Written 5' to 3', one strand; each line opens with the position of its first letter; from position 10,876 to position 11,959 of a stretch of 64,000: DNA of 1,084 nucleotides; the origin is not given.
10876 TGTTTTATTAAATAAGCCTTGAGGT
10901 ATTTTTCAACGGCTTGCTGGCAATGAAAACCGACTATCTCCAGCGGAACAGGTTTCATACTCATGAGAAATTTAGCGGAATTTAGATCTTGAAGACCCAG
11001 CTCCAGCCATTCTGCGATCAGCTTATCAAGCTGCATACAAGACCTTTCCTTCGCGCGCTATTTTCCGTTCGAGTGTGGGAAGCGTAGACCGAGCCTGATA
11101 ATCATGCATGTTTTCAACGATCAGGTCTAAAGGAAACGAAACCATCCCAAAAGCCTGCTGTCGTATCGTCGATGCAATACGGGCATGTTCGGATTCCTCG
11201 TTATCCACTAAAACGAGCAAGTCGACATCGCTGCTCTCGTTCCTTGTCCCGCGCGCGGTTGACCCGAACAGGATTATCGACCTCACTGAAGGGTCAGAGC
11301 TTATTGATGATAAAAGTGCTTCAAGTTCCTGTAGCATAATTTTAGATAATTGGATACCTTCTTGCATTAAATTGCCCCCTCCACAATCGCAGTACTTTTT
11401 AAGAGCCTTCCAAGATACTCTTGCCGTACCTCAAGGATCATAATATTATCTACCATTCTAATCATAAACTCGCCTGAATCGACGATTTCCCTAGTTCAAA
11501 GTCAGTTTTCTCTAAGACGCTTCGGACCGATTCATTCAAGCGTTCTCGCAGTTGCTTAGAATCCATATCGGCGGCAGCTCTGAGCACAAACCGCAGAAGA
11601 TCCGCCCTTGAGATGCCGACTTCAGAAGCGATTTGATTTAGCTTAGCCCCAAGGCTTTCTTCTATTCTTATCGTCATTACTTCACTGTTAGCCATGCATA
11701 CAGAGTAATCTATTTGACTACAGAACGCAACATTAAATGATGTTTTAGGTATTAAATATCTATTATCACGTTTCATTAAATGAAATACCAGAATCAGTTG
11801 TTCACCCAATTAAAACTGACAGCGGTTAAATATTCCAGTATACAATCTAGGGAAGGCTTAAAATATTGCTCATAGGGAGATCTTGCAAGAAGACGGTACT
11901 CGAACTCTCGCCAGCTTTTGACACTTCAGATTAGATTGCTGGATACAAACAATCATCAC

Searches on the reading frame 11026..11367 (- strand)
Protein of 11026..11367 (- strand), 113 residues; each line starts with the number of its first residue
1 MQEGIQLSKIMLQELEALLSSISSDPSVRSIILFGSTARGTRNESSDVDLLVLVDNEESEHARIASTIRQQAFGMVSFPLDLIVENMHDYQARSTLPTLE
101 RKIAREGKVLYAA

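Call 71: search_protein_families(library=pfam, proteins=[window:11026-11367:-], max_evalue=0.01)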
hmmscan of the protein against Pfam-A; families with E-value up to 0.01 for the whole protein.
window:11026-11367:- (113 aa): 4 families
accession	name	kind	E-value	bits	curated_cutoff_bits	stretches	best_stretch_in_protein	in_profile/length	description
PF18765.7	Polbeta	-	3.9e-12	46.6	26.9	1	20-112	5-89/93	Polymerase beta, Nucleotidyltransferase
PF01909.29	NTP_transf_2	-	3.2e-11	43.9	21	1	18-83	4-72/93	Nucleotidyltransferase domain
PF22600.2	MTPAP-like_central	-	5.9e-06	26.9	27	1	5-65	19-71/139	Poly(A) RNA polymerase, mitochondrial-like, central palm domain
PF19464.4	DUF6001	-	0.0084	15.6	25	1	15-99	26-109/348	Family of unknown function (DUF6001)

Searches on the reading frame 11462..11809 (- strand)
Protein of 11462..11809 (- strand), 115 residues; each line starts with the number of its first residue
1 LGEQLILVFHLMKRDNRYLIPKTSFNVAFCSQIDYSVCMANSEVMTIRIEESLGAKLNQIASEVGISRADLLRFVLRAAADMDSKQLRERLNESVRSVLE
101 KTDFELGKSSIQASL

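Call 71: search_protein_families(library=pfam, proteins=[window:11462-11809:-], max_evalue=0.01)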
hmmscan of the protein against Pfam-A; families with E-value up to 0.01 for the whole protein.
window:11462-11809:- (115 aa): 1 family
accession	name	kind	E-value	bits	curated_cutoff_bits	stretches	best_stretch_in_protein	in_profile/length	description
PF12651.13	RHH_3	-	0.0036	17.7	21.6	0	45-73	5-33/44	Ribbon-helix-helix domain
